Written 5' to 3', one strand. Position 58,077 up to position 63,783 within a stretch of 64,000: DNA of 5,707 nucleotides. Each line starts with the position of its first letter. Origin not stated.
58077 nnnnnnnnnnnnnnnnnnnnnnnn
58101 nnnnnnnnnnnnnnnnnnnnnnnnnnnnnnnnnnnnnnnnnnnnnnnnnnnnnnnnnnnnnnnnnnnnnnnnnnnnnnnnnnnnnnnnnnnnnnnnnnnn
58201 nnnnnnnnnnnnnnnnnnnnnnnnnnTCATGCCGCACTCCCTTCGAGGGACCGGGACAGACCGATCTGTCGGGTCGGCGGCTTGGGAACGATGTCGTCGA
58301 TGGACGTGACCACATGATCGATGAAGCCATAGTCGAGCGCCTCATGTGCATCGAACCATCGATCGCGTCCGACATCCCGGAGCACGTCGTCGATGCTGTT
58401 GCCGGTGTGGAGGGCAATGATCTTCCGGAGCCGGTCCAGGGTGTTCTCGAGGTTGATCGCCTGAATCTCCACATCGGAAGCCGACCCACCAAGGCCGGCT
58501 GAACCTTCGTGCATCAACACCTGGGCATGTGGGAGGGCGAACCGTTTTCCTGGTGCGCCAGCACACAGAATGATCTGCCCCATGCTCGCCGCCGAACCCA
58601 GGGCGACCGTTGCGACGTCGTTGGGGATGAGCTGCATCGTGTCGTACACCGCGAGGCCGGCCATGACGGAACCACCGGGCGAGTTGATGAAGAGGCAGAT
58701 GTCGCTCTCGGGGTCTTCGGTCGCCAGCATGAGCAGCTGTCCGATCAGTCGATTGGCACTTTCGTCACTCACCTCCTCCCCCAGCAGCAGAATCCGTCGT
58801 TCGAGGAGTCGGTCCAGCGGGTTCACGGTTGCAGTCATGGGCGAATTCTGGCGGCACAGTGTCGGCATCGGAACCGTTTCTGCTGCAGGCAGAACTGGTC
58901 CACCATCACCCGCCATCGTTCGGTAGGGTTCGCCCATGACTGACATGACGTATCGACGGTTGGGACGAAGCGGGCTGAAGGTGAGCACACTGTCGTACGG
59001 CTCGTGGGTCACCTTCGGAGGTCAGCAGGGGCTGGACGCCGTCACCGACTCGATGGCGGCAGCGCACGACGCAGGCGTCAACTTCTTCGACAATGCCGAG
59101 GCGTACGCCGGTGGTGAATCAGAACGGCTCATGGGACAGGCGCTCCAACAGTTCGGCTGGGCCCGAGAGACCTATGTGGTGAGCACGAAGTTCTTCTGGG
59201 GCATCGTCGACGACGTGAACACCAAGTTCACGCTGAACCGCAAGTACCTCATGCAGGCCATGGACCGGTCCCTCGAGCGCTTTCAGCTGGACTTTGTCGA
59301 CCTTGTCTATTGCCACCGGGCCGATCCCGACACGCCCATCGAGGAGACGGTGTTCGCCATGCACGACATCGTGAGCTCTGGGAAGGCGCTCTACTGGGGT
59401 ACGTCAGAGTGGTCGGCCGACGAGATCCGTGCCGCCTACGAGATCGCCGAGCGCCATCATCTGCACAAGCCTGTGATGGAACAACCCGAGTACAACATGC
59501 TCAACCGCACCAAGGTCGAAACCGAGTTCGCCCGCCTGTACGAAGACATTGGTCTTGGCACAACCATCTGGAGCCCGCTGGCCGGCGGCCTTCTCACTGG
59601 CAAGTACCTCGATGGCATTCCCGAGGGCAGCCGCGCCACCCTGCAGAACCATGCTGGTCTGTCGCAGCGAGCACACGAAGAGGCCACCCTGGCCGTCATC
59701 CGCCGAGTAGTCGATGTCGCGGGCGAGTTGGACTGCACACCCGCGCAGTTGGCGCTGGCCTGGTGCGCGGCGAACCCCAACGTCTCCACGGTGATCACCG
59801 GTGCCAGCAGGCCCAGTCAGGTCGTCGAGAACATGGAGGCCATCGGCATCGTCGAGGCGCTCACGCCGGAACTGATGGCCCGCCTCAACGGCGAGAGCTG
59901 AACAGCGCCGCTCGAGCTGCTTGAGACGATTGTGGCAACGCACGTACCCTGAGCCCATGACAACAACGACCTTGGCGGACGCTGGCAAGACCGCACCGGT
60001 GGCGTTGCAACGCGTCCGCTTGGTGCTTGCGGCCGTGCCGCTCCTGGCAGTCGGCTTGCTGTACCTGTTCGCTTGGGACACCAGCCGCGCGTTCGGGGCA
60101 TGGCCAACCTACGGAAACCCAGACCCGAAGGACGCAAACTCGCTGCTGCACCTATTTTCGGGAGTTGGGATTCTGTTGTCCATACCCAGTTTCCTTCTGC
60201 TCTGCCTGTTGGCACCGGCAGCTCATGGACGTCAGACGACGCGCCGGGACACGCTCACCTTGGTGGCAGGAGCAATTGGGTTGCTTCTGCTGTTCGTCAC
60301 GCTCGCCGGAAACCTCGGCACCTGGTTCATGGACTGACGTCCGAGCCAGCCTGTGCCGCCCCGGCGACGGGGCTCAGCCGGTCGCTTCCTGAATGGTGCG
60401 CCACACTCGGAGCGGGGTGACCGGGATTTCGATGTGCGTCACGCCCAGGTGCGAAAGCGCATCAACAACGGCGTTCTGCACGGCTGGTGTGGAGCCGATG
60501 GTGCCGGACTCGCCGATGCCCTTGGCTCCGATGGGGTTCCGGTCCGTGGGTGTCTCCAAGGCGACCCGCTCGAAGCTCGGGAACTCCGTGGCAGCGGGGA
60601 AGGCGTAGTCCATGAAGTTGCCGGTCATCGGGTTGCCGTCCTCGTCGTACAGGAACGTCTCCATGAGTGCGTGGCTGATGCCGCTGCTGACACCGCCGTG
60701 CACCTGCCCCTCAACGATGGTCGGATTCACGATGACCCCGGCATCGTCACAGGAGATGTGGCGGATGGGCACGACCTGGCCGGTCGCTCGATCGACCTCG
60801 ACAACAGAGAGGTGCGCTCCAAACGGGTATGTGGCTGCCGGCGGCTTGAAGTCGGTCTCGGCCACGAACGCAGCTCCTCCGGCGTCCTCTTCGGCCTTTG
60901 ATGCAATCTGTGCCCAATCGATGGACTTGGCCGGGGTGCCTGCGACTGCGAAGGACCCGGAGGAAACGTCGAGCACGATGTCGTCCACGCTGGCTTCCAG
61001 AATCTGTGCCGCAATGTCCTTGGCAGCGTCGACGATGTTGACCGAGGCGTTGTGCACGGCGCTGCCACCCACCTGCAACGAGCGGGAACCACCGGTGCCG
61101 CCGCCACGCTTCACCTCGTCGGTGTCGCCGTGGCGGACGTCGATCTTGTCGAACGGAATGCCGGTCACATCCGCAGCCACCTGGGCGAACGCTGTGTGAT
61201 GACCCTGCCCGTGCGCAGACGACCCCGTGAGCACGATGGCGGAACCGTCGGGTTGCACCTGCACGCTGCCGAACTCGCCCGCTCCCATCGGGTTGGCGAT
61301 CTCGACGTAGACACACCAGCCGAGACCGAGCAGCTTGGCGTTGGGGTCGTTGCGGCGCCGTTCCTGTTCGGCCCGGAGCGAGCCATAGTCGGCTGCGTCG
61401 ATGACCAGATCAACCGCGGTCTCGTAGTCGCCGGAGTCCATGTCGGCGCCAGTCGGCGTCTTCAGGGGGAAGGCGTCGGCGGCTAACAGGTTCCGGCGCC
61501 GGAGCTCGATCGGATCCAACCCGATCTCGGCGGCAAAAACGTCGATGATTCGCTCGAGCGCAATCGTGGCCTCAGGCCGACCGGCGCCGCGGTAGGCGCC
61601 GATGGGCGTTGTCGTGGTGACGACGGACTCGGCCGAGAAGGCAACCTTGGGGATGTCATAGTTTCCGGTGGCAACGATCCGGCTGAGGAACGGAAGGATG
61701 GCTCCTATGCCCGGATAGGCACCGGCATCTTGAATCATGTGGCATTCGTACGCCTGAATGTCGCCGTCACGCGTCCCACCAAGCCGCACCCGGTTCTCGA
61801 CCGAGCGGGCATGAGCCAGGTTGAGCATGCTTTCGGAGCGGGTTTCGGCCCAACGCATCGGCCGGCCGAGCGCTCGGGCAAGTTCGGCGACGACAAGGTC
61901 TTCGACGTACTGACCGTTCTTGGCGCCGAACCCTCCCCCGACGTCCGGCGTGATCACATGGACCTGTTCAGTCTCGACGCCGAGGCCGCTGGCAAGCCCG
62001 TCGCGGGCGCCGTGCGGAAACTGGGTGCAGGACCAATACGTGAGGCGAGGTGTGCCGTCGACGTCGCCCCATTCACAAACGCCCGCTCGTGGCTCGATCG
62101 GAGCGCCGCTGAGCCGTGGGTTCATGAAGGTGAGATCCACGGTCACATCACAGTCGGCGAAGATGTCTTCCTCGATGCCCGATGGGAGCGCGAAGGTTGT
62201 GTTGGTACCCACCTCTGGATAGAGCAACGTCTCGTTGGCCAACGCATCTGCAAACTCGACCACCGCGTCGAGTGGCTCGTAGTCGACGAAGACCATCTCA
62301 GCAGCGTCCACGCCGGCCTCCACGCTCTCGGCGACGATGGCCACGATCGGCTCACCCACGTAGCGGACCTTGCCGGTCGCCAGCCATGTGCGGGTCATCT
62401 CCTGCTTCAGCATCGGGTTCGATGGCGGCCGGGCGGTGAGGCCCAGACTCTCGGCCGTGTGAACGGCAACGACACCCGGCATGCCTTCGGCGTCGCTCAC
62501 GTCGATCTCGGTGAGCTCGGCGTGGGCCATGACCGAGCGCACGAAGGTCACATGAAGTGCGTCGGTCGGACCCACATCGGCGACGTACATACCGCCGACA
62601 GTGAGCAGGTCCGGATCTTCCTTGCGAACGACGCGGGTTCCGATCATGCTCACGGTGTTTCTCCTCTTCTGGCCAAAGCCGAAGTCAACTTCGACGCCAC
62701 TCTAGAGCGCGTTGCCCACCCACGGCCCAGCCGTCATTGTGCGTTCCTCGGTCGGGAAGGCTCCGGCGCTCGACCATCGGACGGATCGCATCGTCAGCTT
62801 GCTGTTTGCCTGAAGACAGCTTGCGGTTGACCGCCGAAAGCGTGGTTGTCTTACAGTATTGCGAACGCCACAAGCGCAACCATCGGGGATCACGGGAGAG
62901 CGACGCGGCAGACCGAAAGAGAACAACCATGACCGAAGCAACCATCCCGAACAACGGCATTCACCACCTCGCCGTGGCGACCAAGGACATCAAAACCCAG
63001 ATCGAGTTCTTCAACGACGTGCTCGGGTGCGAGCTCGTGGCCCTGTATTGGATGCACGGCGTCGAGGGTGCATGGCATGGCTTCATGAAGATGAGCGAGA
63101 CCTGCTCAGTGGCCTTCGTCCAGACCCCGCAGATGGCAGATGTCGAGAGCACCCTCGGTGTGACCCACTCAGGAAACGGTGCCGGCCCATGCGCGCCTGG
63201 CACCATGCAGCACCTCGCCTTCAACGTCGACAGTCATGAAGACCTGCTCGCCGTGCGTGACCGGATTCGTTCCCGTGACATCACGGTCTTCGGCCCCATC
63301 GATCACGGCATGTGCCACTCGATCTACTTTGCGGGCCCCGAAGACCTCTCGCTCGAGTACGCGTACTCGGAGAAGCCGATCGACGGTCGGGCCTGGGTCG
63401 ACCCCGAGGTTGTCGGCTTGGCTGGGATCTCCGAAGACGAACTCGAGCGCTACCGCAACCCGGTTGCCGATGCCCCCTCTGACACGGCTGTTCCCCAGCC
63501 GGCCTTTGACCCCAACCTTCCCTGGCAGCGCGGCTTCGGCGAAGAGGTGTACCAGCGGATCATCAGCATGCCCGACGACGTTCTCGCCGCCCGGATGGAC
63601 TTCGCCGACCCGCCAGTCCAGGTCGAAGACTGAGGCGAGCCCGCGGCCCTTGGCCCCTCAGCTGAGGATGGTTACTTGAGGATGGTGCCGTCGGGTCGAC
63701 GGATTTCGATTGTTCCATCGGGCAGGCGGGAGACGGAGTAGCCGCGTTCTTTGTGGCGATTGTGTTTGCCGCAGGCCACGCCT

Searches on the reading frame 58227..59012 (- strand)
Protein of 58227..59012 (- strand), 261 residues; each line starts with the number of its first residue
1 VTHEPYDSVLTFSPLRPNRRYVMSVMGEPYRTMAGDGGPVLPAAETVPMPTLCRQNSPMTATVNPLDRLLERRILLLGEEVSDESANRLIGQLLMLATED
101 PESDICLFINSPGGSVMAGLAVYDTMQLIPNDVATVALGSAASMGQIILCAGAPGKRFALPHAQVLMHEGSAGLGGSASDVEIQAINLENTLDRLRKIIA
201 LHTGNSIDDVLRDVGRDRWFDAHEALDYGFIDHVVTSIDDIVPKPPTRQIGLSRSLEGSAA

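Call 48: search_protein_families(library=pfam, proteins=[window:58227-59012:-], max_evalue=0.0001)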
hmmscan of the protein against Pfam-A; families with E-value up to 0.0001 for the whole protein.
window:58227-59012:- (261 aa): 1 family
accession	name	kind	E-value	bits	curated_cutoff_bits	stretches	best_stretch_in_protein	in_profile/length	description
PF00574.28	CLP_protease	-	1.1e-63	214.9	20.2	1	63-236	7-180/182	Clp protease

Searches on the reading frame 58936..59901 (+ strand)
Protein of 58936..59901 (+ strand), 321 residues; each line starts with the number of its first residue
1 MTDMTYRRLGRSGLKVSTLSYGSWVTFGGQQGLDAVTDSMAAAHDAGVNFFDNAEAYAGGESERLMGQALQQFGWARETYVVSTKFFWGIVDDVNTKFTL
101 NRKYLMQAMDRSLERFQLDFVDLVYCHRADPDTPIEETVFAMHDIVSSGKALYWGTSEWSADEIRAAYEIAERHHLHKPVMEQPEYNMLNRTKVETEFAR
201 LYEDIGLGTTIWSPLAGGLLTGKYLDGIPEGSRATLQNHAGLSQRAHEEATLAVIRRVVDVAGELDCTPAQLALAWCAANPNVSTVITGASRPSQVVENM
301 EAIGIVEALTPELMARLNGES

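Call 48: search_protein_families(library=pfam, proteins=[window:58936-59901:+], max_evalue=0.0001)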
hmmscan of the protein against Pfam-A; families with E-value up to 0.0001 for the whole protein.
window:58936-59901:+ (321 aa): 1 family
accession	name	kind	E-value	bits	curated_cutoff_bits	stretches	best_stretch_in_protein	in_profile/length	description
PF00248.27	Aldo_ket_red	-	3.8e-64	217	24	1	19-317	2-286/291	Aldo/keto reductase family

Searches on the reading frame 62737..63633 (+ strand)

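Call 48: search_protein_families(library=pfam, proteins=[window:62737-63633:+], max_evalue=0.0001)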
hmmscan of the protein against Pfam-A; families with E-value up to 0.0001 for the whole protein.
window:62737-63633:+ (298 aa): 2 families
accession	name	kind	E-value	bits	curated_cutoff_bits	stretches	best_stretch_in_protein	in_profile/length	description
PF00903.31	Glyoxalase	-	2.8e-10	41.1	20.6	1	74-203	1-113/121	Glyoxalase/Bleomycin resistance protein/Dioxygenase superfamily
PF13669.12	Glyoxalase_4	-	1.3e-05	25.9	27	1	76-188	1-98/109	Glyoxalase/Bleomycin resistance protein/Dioxygenase superfamily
